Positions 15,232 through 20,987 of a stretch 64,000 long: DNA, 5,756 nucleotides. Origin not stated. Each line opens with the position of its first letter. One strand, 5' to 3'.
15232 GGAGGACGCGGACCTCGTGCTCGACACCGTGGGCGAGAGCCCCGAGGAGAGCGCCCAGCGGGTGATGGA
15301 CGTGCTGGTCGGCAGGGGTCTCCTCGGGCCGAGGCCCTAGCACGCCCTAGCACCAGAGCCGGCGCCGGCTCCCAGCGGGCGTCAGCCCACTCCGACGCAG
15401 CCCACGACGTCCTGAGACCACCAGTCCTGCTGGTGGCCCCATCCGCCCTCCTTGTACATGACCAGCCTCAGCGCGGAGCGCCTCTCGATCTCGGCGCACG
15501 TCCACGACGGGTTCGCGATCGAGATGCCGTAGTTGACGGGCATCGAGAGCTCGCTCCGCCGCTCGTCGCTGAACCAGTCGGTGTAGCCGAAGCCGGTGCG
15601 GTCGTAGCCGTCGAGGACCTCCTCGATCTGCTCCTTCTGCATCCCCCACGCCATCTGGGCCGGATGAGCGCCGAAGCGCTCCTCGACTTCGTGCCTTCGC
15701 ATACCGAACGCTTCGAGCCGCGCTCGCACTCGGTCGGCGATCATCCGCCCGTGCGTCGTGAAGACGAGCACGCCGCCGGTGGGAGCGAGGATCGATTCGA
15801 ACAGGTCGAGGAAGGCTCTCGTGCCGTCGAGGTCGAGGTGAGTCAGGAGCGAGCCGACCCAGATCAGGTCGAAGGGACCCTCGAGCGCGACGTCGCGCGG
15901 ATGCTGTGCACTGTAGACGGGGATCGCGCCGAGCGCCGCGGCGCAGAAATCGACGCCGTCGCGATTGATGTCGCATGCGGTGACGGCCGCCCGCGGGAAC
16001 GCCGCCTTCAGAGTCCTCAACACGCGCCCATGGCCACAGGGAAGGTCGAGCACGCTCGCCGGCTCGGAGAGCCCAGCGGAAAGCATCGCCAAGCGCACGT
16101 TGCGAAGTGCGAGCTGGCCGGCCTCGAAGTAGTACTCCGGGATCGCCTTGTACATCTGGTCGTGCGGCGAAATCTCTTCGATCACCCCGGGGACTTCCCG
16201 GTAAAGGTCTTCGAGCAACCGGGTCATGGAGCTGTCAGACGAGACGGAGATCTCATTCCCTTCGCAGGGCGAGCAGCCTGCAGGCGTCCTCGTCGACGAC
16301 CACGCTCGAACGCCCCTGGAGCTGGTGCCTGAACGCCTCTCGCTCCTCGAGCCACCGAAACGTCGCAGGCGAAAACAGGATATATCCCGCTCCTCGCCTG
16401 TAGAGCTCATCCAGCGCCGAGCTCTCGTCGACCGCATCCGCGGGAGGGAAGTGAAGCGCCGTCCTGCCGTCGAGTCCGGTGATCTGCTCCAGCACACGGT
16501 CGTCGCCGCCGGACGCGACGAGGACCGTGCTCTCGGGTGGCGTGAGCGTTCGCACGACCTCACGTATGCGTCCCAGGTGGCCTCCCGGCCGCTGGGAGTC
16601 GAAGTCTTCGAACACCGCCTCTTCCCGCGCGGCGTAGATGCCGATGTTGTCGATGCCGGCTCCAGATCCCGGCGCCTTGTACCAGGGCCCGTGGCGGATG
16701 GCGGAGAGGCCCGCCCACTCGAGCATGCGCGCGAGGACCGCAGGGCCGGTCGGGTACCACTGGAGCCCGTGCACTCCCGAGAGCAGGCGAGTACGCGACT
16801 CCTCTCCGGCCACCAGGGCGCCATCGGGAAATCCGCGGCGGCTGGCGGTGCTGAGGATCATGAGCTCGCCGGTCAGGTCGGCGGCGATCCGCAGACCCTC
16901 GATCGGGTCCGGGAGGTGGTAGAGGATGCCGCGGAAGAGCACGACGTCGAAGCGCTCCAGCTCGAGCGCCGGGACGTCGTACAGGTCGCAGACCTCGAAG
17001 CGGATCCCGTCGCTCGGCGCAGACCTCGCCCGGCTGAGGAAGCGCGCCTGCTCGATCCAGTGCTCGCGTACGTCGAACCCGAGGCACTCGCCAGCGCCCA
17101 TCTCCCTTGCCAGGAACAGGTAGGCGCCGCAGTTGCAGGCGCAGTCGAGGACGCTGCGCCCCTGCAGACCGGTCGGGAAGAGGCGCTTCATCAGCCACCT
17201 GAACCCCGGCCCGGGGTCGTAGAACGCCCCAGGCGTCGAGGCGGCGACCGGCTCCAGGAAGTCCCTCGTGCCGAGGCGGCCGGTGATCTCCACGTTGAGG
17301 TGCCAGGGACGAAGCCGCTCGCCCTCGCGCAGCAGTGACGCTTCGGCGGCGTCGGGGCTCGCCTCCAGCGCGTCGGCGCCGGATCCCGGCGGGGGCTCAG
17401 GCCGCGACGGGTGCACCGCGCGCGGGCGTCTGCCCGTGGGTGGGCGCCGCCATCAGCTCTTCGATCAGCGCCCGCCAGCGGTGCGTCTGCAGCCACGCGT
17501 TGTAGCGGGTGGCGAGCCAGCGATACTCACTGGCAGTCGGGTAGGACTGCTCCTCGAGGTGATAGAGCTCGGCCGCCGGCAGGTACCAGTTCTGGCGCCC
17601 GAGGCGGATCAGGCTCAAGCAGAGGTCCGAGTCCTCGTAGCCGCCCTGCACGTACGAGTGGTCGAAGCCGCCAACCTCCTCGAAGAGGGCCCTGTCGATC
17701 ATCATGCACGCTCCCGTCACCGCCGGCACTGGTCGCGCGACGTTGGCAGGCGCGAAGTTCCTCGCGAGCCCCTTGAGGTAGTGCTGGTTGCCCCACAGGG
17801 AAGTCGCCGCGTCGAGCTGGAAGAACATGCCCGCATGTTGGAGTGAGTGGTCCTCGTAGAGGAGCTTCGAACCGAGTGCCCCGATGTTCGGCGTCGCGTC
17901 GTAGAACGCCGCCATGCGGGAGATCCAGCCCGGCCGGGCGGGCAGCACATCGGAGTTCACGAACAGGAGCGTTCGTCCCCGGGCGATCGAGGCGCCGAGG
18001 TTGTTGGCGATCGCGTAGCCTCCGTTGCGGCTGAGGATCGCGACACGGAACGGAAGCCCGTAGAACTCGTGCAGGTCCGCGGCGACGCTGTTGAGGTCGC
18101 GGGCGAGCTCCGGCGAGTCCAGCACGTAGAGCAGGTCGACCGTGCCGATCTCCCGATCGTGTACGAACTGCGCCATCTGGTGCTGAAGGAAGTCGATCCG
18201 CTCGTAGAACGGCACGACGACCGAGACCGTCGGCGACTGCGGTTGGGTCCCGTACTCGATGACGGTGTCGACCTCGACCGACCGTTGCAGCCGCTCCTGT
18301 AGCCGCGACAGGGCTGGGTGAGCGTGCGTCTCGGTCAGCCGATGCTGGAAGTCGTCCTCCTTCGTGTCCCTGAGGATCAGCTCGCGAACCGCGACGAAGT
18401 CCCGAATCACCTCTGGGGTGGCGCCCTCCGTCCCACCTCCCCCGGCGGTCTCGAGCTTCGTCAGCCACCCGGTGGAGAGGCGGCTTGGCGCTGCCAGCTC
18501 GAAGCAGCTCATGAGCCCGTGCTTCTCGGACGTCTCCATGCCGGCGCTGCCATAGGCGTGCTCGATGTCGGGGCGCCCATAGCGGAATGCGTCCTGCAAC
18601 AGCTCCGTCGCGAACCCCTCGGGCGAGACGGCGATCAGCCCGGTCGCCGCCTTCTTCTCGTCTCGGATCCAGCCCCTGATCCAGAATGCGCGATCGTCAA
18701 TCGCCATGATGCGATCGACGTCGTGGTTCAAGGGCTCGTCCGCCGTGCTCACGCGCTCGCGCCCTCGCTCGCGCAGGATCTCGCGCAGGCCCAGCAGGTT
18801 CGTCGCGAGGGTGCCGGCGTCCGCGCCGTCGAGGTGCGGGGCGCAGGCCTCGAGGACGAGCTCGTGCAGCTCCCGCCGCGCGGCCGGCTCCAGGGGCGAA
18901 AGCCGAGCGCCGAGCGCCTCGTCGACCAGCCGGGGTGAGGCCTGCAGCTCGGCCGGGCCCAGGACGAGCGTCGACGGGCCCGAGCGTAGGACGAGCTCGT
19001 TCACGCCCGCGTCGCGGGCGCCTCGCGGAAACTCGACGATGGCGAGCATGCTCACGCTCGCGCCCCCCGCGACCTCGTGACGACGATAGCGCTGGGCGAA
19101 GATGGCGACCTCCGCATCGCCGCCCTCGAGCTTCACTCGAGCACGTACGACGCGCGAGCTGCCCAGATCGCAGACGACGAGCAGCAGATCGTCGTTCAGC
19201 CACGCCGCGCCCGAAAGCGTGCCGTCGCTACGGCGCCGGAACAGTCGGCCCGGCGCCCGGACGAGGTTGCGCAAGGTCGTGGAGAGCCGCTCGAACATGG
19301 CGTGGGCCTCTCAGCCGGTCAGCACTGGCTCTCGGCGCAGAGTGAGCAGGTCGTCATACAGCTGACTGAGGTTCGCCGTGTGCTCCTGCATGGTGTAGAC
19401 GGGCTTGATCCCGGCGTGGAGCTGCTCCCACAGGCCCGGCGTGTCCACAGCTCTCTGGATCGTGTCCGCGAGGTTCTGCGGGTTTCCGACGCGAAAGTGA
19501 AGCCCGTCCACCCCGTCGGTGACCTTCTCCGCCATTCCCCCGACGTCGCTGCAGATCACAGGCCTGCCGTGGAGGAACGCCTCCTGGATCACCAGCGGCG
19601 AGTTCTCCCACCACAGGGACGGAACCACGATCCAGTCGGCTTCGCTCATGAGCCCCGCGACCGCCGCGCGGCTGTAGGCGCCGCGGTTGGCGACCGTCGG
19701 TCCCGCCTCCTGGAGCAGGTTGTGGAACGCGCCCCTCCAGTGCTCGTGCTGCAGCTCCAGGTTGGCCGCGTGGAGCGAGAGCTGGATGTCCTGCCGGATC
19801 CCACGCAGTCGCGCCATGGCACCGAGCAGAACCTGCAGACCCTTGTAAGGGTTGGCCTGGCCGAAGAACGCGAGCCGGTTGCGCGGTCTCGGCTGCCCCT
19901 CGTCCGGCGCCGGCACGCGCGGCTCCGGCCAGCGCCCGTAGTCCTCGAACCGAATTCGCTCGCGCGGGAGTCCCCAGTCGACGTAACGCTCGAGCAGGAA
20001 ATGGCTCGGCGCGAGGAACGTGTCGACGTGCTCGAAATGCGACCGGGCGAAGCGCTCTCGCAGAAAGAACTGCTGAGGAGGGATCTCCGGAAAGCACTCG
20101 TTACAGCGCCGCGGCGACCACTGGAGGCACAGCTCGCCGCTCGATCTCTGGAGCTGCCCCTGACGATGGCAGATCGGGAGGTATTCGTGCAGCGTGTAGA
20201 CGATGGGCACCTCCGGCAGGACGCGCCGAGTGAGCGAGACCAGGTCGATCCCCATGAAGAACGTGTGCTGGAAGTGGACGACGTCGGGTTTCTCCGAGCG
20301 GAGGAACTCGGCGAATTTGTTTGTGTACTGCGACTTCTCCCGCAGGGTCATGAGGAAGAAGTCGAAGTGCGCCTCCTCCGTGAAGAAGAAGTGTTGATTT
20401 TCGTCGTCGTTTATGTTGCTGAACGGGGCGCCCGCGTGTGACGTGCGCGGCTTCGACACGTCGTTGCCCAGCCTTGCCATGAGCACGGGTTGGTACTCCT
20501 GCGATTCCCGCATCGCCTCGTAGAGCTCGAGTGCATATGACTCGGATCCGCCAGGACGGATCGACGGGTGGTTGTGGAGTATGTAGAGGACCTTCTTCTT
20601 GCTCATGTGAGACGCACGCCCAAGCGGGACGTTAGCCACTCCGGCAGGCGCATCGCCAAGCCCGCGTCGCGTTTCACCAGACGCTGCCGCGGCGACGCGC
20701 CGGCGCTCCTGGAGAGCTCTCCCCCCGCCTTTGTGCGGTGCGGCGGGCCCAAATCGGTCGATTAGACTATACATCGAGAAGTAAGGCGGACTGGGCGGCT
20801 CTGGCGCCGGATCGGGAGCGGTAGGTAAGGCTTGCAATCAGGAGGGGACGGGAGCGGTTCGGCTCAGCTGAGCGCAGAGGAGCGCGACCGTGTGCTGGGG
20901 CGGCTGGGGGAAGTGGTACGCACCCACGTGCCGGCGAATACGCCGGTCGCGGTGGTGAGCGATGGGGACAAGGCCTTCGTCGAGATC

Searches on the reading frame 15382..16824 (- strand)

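Call 8: search_protein_families(library=pfam, proteins=[window:15382-16824:-], max_evalue=0.001)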
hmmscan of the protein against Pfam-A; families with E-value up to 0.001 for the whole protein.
window:15382-16824:- (480 aa): 4 families
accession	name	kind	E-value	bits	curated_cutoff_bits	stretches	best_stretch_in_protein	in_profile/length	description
PF08242.18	Methyltransf_12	-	7.7e-10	39.8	30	1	259-350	1-96/98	Methyltransferase domain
PF13649.12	Methyltransf_25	-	1.4e-08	35.8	27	1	258-350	1-97/97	Methyltransferase domain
PF13489.12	Methyltransf_23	-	9.5e-08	32.4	27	1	248-377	16-136/164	Methyltransferase domain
PF08241.18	Methyltransf_11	-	0.00029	21.9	21.2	1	259-351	1-92/95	Methyltransferase domain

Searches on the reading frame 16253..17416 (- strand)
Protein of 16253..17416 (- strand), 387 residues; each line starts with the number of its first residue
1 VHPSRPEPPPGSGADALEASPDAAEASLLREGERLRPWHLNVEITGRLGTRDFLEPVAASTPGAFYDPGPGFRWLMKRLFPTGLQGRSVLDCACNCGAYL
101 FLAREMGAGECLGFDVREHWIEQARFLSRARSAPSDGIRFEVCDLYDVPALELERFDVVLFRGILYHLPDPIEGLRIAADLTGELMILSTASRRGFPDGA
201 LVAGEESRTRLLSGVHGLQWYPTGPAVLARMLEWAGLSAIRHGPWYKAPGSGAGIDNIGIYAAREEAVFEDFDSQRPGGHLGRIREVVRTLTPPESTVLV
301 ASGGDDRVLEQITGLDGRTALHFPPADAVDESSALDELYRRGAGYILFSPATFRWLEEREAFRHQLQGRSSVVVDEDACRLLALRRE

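Call 8: search_protein_families(library=pfam, proteins=[window:16253-17416:-], max_evalue=0.001)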
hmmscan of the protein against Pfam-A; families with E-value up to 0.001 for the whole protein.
window:16253-17416:- (387 aa): 6 families
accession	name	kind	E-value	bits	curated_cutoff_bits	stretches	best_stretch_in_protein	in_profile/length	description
PF13847.12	Methyltransf_31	-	4.5e-13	49.5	27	1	86-191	4-110/145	Methyltransferase domain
PF13649.12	Methyltransf_25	-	4.6e-08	34.1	27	1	89-171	1-80/97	Methyltransferase domain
PF08003.17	Methyltransf_9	-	6.9e-08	32.3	23.8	1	82-180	112-207/315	Protein of unknown function (DUF1698)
PF13489.12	Methyltransf_23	-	9.9e-08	32.3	27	1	76-216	13-124/164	Methyltransferase domain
PF08241.18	Methyltransf_11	-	2.5e-07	31.7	21.2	1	90-176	1-81/95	Methyltransferase domain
PF08242.18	Methyltransf_12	-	9.1e-05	23.6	30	1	90-180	1-90/98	Methyltransferase domain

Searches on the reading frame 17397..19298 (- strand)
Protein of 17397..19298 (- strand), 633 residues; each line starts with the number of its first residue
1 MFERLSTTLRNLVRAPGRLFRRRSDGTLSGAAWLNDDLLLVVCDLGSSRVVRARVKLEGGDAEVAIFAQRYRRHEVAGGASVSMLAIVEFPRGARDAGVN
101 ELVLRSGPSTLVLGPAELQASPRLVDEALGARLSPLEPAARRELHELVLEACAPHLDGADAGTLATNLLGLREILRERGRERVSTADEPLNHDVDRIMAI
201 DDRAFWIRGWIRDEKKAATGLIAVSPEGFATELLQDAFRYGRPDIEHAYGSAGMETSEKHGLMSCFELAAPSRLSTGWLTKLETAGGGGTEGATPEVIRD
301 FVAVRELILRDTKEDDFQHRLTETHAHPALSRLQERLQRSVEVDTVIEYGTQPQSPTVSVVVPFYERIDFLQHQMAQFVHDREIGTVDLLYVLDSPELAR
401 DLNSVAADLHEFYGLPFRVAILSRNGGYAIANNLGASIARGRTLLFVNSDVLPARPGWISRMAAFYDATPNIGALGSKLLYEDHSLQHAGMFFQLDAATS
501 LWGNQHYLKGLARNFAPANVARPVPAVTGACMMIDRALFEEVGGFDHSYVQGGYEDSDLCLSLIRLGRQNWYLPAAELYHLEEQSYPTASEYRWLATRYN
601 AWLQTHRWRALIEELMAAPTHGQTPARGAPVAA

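Call 8: search_protein_families(library=pfam, proteins=[window:17397-19298:-], max_evalue=0.001)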
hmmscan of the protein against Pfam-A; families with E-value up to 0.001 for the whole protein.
window:17397-19298:- (633 aa): 5 families
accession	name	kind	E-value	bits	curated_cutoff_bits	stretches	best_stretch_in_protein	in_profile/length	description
PF00535.33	Glycos_transf_2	-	8.3e-10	39.3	23.3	1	359-542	1-167/168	Glycosyl transferase family 2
PF13641.12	Glyco_tranf_2_3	-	6.6e-08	33.3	27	1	356-590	1-220/230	Glycosyltransferase like family 2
PF02709.20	Glyco_transf_7C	-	8.9e-06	25.7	23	1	512-567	4-59/78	N-terminal domain of galactosyltransferase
PF10111.15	Glyco_tranf_2_2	-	7.5e-05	22.8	27.3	1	428-565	69-201/276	Glycosyltransferase like family 2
PF13632.12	Glyco_trans_2_3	-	0.00036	20.8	27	1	459-599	16-139/198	Glycosyl transferase family group 2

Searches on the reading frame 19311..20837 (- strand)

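Call 8: search_protein_families(library=pfam, proteins=[window:19311-20837:-], max_evalue=0.001)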
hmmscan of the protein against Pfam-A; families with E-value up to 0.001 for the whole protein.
window:19311-20837:- (508 aa): 5 families
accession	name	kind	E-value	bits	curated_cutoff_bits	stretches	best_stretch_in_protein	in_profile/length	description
PF13692.12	Glyco_trans_1_4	-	1.1e-19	71.5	27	1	320-464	2-140/142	Glycosyl transferases group 1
PF00534.26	Glycos_transf_1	-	4.4e-18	65.8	26.4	1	315-469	11-161/172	Glycosyl transferases group 1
PF13439.12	Glyco_transf_4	-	3.2e-13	50.5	28.5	1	95-296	1-160/170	Glycosyltransferase Family 4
PF13579.12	Glyco_trans_4_4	-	5.4e-13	50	29.7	1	96-297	1-154/158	Glycosyl transferase 4-like domain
PF20706.3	GT4-conflict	-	1.4e-05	24.7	26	1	315-446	193-327/385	Family 4 Glycosyltransferase in conflict systems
